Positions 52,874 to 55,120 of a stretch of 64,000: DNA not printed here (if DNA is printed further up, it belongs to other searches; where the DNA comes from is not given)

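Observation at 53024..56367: Archaeal-type GatE-GatD amidotransferase pair in a Bacteroidota genome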

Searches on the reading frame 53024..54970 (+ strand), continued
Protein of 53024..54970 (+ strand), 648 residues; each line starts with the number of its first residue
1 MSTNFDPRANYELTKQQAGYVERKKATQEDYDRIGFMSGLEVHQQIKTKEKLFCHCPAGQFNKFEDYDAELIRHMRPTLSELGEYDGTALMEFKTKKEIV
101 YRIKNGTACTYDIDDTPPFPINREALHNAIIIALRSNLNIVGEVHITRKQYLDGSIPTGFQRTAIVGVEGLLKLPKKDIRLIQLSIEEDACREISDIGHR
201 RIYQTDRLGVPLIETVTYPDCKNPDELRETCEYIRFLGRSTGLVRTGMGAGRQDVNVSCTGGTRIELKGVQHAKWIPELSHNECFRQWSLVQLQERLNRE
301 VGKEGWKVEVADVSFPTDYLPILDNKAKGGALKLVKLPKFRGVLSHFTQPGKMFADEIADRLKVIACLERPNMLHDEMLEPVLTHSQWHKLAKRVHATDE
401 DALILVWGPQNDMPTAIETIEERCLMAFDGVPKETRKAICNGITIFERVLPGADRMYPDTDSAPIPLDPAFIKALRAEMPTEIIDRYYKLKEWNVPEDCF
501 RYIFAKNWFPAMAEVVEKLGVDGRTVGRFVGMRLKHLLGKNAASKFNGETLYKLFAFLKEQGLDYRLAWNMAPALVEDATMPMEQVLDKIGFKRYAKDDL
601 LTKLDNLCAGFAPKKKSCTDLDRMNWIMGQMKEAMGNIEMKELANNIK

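Call 42: search_solved_structures(query=A2, show_alignments=5, max_evalue=0.00001)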
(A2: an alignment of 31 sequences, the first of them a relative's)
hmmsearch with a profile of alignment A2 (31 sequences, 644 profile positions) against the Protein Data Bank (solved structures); distinct sequences matched with E-value up to 0.00001: 8.
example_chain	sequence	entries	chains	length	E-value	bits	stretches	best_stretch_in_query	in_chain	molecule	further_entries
1zq1_C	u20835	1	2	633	3.7e-169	567.7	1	13-642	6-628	Glutamyl-tRNA(Gln) amidotransferase subunit E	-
2d6f_C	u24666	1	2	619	3.7e-159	534.6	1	16-642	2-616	Glutamyl-tRNA(Gln) amidotransferase subunit E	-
3h0l_B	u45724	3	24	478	2.7e-58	201.4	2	105-278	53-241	Aspartyl/glutamyl-tRNA(Asn/Gln) amidotransferase subunit B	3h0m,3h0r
3al0_B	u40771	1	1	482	8.2e-47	163.4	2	106-276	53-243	Aspartyl/glutamyl-tRNA(Asn/Gln) amidotransferase subunit B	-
3kfu_F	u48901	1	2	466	5e-46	160.9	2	106-292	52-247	Aspartyl/glutamyl-tRNA(Asn/Gln) amidotransferase subunit B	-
2df4_B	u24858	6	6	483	3.4e-42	148.2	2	105-273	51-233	Aspartyl/glutamyl-tRNA(Asn/Gln) amidotransferase subunit B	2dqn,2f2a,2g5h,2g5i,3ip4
4wj3_B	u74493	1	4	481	2.3e-30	109.1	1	105-276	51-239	Aspartyl/glutamyl-tRNA(Asn/Gln) amidotransferase subunit B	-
4n0h_B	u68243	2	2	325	7.9e-27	97.4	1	105-279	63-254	Glutamyl-tRNA(Gln) amidotransferase subunit B, mitochondrial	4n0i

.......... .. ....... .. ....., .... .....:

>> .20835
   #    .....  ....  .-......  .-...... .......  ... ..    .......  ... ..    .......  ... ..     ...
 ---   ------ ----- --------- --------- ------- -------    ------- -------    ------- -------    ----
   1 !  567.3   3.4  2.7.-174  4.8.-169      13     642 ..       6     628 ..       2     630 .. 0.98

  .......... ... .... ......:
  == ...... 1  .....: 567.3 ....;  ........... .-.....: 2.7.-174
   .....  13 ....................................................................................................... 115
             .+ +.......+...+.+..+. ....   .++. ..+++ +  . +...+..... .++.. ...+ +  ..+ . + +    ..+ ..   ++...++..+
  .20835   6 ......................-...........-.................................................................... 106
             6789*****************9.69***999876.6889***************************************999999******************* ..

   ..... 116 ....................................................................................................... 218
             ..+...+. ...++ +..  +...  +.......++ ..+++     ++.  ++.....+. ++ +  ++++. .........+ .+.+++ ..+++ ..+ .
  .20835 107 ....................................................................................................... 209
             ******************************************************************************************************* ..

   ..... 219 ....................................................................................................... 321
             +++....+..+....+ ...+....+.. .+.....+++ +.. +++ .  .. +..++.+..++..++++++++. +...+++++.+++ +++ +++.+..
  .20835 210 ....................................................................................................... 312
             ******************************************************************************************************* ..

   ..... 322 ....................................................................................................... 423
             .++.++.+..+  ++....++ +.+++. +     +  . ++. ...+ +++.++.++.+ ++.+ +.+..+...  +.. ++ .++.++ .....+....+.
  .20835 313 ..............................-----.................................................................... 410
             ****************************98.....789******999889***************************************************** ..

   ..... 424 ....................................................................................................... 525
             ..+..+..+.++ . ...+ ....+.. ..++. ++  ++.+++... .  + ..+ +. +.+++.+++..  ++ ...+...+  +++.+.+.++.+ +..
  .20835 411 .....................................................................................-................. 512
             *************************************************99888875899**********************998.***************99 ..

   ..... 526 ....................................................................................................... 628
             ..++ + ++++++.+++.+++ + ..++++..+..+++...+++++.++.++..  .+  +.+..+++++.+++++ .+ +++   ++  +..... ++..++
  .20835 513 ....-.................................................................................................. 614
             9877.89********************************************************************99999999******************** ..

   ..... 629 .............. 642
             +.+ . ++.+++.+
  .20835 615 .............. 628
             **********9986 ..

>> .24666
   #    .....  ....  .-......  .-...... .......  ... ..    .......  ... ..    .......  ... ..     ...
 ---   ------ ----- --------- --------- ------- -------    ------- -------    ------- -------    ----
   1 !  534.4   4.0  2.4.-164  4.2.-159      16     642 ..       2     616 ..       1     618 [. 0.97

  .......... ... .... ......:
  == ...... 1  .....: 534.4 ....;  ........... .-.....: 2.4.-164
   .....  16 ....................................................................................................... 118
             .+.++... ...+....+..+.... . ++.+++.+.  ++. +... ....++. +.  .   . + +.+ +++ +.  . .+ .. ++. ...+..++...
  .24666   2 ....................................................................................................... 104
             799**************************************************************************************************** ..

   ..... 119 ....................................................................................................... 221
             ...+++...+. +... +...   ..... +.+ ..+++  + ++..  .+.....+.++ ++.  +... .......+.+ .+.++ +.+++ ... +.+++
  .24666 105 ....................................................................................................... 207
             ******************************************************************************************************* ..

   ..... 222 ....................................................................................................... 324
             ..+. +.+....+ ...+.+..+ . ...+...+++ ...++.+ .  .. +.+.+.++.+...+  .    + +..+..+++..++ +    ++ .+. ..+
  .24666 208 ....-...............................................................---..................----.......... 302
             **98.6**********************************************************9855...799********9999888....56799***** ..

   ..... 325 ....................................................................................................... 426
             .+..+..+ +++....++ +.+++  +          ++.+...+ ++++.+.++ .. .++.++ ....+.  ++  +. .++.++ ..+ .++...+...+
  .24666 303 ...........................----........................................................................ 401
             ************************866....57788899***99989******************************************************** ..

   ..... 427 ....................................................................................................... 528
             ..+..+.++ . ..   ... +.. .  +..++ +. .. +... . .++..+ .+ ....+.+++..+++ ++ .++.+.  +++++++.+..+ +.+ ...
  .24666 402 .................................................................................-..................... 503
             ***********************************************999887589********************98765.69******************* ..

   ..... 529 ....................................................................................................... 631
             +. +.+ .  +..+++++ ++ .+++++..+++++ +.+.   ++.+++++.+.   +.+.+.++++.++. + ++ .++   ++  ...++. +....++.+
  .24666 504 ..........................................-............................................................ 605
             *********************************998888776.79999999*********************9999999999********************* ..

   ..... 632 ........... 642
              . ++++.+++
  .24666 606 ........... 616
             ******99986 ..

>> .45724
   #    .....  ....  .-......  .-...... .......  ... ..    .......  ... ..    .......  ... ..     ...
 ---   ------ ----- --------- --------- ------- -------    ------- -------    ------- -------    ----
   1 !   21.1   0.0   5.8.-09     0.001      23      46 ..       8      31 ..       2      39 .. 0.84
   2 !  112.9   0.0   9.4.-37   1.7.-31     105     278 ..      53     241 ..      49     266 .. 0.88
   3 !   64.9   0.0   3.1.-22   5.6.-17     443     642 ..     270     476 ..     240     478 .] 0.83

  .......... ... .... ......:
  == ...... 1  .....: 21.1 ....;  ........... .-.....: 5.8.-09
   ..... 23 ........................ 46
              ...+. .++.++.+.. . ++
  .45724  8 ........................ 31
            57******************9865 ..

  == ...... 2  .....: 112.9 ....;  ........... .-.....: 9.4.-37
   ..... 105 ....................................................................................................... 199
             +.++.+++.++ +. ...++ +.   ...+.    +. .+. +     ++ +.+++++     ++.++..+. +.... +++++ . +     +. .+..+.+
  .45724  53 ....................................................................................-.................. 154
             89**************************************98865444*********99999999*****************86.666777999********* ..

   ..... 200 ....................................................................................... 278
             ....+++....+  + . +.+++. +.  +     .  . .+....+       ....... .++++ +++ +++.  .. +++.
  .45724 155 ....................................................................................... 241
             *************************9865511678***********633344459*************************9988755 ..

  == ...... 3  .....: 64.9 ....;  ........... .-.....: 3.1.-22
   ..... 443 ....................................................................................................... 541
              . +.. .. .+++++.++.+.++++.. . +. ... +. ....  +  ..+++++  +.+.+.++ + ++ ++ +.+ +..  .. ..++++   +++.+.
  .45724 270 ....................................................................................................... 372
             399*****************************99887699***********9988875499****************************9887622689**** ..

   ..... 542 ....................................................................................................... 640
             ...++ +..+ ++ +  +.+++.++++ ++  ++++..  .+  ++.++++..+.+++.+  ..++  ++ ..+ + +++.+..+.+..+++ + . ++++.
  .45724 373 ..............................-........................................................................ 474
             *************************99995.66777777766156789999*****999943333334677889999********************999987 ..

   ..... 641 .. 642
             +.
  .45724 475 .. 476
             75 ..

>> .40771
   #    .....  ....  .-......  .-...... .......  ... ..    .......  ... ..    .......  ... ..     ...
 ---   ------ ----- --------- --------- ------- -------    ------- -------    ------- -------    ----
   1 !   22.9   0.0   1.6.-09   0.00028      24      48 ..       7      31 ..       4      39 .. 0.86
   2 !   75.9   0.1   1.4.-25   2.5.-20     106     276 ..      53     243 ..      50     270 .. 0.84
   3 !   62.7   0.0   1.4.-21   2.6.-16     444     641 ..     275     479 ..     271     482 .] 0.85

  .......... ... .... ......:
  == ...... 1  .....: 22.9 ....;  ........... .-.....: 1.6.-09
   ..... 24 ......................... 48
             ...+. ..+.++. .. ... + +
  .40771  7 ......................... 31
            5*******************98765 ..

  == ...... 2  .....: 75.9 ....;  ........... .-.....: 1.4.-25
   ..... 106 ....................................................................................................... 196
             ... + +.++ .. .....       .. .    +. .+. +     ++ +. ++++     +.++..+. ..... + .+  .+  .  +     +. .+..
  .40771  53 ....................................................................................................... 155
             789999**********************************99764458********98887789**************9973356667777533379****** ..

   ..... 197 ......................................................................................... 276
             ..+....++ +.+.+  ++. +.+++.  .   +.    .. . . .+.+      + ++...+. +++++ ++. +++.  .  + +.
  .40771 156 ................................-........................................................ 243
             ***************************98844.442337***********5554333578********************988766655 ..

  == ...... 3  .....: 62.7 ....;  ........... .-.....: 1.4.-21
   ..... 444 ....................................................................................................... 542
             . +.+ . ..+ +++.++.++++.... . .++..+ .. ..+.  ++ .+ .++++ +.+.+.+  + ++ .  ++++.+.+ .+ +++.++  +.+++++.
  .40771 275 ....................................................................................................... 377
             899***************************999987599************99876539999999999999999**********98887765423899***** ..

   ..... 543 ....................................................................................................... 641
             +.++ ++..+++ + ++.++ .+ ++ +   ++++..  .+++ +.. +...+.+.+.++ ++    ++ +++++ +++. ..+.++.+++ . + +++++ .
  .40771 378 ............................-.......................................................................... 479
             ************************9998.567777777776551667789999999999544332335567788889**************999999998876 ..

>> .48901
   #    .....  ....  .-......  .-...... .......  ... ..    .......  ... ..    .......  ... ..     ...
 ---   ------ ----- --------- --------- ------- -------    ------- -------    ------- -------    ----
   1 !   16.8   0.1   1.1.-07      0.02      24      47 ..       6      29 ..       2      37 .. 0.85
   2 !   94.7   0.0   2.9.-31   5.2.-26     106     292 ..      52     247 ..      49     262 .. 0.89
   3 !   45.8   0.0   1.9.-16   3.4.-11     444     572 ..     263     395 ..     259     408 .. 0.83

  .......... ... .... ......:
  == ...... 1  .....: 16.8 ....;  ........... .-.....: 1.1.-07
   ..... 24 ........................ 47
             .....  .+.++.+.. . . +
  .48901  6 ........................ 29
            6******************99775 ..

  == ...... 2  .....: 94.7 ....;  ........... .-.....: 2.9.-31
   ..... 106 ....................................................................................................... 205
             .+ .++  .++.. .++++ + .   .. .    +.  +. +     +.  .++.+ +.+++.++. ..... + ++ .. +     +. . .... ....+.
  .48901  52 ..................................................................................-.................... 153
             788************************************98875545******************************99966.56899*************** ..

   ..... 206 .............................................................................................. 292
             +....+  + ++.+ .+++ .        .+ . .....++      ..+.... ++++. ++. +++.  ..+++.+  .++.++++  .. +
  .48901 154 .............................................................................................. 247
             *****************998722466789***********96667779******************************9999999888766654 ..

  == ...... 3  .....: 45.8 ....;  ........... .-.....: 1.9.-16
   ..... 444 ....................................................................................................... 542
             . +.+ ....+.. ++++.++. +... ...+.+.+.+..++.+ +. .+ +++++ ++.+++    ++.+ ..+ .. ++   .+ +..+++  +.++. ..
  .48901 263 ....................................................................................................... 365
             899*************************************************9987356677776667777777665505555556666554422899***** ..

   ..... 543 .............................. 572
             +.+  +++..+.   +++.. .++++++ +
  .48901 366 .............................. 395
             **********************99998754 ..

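Call 45: list_cluster_members(proteins=[P0306, P0384, P0333, P0310, P0355, P0322, P0386, P0316, P0296, P0303])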
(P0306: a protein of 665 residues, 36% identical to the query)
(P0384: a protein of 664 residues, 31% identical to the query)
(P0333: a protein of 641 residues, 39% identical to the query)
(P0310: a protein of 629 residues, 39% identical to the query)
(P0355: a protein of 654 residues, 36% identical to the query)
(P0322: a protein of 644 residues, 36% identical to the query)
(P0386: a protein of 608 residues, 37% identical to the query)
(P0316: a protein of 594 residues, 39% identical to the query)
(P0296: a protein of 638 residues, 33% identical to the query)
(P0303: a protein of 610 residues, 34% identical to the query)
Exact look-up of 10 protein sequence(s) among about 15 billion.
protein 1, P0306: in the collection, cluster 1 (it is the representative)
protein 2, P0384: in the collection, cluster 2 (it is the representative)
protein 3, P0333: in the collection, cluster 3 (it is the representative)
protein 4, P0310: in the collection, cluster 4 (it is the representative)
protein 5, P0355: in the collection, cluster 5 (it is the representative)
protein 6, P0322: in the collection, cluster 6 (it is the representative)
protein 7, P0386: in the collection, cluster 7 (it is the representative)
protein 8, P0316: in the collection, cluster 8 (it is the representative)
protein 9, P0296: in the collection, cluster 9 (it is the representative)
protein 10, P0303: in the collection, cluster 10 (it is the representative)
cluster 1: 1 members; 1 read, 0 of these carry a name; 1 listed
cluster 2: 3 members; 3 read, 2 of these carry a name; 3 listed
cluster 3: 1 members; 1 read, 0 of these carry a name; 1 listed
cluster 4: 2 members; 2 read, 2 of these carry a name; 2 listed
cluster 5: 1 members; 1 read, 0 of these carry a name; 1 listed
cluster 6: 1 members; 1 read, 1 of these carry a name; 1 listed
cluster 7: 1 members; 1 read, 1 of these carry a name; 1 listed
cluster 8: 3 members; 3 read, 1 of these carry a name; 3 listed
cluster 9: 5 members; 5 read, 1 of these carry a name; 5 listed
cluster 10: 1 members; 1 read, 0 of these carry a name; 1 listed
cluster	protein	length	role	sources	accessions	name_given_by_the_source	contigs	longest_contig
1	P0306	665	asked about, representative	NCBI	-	-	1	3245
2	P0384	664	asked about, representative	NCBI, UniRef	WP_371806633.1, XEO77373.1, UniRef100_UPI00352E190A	Glu-tRNA(Gln) amidotransferase subunit GatE [Candidatus Lokiarchaeum ossiferum] | Glu-tRNA(Gln) amidotransferase subunit GatE n=1 Tax=Candidatus Lokiarchaeum ossiferum ...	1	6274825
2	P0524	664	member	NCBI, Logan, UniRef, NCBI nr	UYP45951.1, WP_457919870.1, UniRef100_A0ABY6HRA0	Glutamyl-tRNA(Gln) amidotransferase subunit E [Candidatus Lokiarchaeum ossiferum] | Glutamyl-tRNA(Gln) amidotransferase subunit E n=1 Tax=Candidatus Lokiarchaeum ossiferum ... | Glutamyl-tRNA(Gln) amidotransferase subunit E [Candidatus Lokiarchaeum sp. B-35]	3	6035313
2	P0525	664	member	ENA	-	-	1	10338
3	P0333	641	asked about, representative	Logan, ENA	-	-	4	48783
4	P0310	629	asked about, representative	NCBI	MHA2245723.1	MAG: Glu-tRNA(Gln) amidotransferase subunit GatE [Candidatus Hodarchaeales archaeon]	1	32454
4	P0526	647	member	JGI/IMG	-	glutamyl-tRNA(Gln) amidotransferase subunit E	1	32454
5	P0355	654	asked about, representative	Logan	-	-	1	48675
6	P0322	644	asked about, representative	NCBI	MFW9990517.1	MAG: Glu-tRNA(Gln) amidotransferase subunit GatE [Candidatus Odinarchaeota archaeon]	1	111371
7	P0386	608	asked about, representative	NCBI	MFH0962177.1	MAG: Glu-tRNA(Gln) amidotransferase subunit GatE [archaeon]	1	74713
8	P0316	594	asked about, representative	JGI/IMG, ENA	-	-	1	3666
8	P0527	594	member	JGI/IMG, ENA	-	glutamyl-tRNA(Gln) amidotransferase subunit E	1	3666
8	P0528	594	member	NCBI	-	-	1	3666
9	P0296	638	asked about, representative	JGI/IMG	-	-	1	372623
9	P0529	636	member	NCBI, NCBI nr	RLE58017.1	MAG: Glu-tRNA(Gln) amidotransferase GatDE subunit E [Thermoprotei archaeon]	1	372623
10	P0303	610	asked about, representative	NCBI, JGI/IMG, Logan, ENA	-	-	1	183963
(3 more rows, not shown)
